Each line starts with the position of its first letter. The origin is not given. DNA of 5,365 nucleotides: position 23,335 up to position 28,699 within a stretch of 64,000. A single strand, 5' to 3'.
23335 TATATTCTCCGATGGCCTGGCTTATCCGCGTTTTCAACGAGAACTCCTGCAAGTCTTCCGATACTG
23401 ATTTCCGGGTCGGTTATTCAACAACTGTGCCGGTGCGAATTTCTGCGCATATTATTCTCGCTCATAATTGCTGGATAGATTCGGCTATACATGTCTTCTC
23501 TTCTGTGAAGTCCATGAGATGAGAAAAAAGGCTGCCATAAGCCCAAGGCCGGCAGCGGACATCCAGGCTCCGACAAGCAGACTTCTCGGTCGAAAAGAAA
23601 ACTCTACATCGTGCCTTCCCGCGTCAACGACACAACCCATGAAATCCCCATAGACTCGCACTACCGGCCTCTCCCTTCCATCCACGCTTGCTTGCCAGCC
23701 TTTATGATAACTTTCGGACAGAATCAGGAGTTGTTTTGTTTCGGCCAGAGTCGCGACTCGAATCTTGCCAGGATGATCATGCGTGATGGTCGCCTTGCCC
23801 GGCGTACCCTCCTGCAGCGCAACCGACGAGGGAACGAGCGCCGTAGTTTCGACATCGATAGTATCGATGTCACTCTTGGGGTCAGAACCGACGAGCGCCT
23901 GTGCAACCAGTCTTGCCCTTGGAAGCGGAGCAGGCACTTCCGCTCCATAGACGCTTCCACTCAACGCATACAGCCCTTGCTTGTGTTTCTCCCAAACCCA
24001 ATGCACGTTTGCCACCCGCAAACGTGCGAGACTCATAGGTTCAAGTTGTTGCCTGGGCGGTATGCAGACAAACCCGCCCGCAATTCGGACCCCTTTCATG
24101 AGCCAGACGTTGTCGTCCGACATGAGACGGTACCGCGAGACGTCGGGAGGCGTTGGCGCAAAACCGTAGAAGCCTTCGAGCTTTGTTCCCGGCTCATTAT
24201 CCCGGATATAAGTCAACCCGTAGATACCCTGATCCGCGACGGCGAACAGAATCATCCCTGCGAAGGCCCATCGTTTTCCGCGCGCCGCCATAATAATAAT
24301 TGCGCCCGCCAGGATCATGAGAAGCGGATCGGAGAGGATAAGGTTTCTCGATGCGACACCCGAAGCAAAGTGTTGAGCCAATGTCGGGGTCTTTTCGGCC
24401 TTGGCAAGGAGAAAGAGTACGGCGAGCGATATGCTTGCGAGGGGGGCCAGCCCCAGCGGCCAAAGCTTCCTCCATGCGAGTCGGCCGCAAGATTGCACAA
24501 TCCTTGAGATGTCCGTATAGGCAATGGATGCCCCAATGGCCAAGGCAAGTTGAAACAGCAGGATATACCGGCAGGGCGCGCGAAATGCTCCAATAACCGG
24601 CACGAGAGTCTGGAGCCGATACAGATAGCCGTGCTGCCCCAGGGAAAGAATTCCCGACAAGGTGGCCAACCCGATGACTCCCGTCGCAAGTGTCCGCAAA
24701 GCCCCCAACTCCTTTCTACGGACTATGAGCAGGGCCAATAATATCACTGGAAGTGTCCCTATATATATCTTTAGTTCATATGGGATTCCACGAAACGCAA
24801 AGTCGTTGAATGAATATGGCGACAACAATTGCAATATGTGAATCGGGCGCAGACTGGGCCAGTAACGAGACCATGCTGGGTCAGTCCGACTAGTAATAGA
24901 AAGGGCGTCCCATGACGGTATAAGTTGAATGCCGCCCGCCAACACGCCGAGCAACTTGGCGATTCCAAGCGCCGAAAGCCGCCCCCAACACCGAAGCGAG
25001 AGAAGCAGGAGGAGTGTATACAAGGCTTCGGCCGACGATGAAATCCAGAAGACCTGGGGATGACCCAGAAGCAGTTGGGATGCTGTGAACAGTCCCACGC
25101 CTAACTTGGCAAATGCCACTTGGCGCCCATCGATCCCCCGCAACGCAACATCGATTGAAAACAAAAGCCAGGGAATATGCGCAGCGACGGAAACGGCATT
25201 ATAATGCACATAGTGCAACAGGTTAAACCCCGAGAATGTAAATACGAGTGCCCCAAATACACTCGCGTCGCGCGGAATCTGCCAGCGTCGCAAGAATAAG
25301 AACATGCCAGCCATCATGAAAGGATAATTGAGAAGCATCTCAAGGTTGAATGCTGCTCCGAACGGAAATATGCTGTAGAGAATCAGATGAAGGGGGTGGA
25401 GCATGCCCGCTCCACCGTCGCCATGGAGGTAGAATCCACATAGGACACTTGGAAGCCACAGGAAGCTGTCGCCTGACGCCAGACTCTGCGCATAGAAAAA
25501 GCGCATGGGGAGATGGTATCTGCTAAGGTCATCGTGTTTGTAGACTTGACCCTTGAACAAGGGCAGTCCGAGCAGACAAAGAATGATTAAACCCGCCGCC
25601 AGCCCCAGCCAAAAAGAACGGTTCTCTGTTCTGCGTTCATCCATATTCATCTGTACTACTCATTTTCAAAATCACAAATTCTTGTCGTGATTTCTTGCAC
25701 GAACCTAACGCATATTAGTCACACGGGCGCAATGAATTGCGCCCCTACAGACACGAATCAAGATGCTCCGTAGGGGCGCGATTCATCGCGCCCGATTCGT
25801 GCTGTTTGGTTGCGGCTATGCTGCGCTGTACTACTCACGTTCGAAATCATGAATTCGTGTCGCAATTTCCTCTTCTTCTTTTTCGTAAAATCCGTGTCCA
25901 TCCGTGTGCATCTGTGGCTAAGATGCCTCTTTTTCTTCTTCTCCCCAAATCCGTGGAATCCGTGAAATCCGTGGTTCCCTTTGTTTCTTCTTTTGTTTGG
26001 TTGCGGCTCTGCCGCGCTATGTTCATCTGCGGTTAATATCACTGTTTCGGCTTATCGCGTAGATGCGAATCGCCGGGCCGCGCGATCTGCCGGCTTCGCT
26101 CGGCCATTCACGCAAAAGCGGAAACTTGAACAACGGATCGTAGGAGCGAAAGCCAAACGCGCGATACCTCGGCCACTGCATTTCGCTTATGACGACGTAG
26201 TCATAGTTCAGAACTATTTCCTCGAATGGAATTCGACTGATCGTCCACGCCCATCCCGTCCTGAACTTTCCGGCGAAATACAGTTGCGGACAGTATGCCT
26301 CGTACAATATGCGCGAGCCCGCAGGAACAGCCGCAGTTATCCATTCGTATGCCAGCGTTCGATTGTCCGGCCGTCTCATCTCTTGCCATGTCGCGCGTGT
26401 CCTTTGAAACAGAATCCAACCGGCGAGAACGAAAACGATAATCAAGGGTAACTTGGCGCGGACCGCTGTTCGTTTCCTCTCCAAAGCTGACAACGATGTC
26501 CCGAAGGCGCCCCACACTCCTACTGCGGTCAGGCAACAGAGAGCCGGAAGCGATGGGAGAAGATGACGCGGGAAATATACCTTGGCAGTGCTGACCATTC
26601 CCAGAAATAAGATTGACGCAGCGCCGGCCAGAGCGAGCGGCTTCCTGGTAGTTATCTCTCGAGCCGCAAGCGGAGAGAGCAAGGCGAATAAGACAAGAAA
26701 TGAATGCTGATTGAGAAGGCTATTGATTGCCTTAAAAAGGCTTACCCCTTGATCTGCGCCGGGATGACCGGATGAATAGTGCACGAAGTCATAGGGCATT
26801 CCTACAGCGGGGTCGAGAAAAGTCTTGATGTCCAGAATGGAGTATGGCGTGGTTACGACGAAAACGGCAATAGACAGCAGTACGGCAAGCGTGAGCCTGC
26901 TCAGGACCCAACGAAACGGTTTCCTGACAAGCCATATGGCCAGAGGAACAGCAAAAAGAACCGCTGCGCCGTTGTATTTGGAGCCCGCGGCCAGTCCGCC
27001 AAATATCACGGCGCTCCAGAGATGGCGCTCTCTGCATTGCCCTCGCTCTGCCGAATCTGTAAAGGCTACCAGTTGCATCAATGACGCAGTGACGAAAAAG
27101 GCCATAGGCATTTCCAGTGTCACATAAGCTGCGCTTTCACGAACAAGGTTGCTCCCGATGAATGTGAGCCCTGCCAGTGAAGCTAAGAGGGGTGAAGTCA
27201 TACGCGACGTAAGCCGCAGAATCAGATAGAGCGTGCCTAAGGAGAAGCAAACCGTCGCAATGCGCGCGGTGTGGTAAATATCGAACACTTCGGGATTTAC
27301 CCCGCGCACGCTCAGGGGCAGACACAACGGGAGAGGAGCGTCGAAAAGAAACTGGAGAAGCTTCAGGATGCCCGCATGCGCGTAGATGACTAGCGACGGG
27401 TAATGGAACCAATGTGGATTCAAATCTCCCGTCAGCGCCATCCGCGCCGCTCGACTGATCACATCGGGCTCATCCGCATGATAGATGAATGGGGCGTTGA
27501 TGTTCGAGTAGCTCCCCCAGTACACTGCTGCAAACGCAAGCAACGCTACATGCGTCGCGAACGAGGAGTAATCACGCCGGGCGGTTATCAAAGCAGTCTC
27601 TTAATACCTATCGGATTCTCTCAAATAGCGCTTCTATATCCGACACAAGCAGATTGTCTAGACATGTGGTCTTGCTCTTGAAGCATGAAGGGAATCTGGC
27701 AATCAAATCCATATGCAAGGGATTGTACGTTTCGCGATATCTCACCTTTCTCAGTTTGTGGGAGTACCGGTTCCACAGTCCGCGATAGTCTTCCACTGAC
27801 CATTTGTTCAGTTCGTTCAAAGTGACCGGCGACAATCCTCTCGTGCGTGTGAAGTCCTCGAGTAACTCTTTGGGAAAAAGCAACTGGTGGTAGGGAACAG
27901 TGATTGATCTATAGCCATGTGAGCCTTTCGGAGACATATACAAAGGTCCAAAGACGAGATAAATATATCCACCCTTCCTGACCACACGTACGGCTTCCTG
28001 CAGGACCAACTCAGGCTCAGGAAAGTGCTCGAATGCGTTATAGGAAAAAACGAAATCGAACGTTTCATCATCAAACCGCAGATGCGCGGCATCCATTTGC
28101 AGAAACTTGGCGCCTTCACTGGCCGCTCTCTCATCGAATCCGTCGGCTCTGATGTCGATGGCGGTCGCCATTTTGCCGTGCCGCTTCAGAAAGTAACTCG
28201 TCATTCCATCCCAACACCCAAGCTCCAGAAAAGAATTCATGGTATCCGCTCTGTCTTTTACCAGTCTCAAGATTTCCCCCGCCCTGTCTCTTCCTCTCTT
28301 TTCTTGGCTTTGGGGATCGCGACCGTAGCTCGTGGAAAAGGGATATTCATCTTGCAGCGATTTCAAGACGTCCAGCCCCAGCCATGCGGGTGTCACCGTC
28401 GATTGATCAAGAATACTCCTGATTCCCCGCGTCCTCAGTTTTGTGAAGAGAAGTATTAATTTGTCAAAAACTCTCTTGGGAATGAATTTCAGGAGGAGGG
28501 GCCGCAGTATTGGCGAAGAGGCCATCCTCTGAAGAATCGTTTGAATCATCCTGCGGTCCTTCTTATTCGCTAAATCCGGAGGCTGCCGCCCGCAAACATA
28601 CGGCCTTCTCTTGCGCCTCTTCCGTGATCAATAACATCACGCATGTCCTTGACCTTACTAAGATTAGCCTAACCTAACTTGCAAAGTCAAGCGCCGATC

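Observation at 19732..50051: ~30-kb glycan-assembly island with six GT-C membrane glycosyltransferases and seven methyltransferases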

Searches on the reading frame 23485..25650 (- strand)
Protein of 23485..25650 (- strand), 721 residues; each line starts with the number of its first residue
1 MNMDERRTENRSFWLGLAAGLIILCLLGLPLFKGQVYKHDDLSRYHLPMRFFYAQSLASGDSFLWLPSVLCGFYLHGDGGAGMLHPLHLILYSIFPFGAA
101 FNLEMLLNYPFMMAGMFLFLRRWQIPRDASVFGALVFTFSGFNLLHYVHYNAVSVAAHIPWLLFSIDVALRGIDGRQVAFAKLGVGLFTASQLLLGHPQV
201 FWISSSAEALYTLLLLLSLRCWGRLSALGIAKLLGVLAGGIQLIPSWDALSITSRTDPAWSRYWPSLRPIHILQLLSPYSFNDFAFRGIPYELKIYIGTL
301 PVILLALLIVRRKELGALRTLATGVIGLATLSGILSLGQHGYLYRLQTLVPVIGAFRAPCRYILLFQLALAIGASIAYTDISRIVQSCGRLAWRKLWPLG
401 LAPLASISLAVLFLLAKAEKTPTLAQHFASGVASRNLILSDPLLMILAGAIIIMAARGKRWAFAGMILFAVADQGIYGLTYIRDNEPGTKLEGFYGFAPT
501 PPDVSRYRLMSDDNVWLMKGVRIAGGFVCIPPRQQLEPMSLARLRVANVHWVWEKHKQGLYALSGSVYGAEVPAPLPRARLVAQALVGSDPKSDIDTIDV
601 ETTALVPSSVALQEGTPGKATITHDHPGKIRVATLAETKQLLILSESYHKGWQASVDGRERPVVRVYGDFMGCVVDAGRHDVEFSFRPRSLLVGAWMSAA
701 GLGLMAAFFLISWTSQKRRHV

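Call 3: search_protein_families(library=pfam, proteins=[window:23485-25650:-], max_evalue=0.01)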
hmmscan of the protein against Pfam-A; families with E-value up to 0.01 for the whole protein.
window:23485-25650:- (721 aa): 1 family
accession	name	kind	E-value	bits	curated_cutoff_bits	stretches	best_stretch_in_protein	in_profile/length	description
PF09586.16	YfhO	-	4.8e-14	52.1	28.5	2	621-697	757-834/835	Bacterial membrane protein YfhO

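Call 9: search_protein_families(library=ncbifam, proteins=[window:23485-25650:-], max_evalue=0.01)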
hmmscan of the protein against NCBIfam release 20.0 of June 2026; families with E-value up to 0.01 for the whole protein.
window:23485-25650:- (721 aa): 2 families
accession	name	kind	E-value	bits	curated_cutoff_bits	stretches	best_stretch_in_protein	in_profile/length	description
NF047589.1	GlcsyltransPgfM1Strep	equivalog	8.8e-08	30.6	1400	1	636-705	878-947/955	glycosyltransferase PgfM1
NF047590.1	GlcsyltransPgfM2Strep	equivalog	1.3e-06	26.9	1500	1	636-717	804-880/884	glycosyltransferase PgfM2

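Call 44: find_related_loci(query=window:23485-25650:-, collection=metagenome_contigs, flank=10000)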
Query window:23485-25650:- (721 aa) in metagenome_contigs; peptide patterns used: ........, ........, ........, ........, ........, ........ (x = any residue, [..] = any of these).
102 stretches matched a pattern; 16 encode a relative of the query (tblastn E <= 1e-3); 16 distinct loci.
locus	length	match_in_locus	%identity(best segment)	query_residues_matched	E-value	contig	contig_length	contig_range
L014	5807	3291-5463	39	18-702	2e-68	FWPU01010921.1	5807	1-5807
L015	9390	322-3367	24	20-703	2e-21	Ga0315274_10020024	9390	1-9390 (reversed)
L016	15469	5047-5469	28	575-707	3e-8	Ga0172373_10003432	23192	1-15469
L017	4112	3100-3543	28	575-713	4e-8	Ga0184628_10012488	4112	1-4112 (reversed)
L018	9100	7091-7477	28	575-694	5e-7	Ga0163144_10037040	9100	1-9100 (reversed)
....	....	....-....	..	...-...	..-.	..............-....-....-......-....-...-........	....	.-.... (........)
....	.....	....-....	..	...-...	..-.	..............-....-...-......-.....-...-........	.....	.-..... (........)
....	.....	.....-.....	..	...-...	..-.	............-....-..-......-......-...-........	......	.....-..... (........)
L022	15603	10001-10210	26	648-717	2e-5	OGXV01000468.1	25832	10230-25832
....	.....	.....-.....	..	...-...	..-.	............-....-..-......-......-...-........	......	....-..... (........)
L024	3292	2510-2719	24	648-717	4e-5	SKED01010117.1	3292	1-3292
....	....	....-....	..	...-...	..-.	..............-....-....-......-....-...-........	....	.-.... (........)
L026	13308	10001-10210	24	648-717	4e-5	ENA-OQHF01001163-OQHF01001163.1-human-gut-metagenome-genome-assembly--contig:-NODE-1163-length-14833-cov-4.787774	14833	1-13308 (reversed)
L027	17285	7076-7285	24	648-717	4e-5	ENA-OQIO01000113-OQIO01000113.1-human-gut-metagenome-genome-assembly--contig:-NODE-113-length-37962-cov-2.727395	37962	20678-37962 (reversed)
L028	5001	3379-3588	24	648-717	4e-5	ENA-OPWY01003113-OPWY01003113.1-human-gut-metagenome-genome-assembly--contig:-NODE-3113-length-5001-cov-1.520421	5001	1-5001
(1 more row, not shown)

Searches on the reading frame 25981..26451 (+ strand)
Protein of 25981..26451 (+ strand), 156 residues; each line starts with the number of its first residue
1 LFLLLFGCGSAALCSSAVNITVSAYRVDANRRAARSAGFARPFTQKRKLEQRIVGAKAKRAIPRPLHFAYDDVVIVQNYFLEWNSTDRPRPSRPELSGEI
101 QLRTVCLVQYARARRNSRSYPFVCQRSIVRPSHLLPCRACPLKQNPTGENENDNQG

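Call 21: search_protein_families(library=pfam, proteins=[window:25981-26451:+], max_evalue=0.01)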
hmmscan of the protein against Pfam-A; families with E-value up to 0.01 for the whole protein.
window:25981-26451:+ (156 aa): 0 families

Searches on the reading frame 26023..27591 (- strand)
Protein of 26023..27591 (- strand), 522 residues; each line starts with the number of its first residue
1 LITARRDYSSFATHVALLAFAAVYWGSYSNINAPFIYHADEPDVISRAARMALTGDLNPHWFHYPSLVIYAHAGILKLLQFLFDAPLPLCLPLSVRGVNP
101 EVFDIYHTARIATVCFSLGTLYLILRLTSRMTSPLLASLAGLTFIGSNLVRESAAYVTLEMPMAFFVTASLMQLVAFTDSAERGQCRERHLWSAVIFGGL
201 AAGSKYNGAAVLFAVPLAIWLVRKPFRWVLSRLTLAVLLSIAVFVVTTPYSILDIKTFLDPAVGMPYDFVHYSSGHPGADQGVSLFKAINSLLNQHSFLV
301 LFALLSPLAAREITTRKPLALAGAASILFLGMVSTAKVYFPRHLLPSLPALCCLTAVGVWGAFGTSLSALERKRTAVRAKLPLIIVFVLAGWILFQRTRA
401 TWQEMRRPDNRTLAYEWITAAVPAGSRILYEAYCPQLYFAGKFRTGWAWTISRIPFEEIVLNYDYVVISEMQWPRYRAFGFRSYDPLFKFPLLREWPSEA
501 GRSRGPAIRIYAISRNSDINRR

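Call 3: search_protein_families(library=pfam, proteins=[window:26023-27591:-], max_evalue=0.01)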
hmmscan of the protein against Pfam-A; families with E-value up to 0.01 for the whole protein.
window:26023-27591:- (522 aa): 1 family
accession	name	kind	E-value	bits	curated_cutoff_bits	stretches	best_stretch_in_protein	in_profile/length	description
PF02366.24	PMT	-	1.9e-08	34.6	22.7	1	106-249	82-229/245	Dolichyl-phosphate-mannose-protein mannosyltransferase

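Call 9: search_protein_families(library=ncbifam, proteins=[window:26023-27591:-], max_evalue=0.01)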
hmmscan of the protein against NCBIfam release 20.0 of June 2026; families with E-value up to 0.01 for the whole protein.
window:26023-27591:- (522 aa): 0 families

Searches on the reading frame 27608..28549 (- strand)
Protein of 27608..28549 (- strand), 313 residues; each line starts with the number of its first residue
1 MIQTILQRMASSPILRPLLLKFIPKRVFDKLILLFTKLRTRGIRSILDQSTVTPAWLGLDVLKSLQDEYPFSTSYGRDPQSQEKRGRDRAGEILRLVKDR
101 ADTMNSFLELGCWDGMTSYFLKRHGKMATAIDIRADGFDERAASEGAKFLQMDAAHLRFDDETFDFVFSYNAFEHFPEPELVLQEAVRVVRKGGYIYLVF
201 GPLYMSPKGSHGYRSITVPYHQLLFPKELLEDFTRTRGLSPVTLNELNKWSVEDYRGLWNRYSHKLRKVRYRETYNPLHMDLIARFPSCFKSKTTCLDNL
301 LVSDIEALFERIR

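Call 3: search_protein_families(library=pfam, proteins=[window:27608-28549:-], max_evalue=0.01)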
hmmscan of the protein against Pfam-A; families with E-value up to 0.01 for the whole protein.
window:27608-28549:- (313 aa): 7 families
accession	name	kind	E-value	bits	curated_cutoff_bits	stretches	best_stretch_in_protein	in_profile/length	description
PF08241.18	Methyltransf_11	-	3.6e-19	69.6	21.2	1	108-197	1-94/95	Methyltransferase domain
PF13649.12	Methyltransf_25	-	1.9e-14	54.5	27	1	108-194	2-97/97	Methyltransferase domain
PF13489.12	Methyltransf_23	-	5.3e-10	39.7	27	1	85-198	5-116/164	Methyltransferase domain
PF08242.18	Methyltransf_12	-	8.9e-10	39.6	30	1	108-196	1-98/98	Methyltransferase domain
PF13847.12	Methyltransf_31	-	5.3e-09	36.3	27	1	105-197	5-108/145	Methyltransferase domain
PF01209.24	Ubie_methyltran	-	2e-05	24.5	20.1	1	146-198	99-151/233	ubiE/COQ5 methyltransferase family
PF07021.18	MetW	-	2.7e-05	24.3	21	1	93-193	7-105/193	Methionine biosynthesis protein MetW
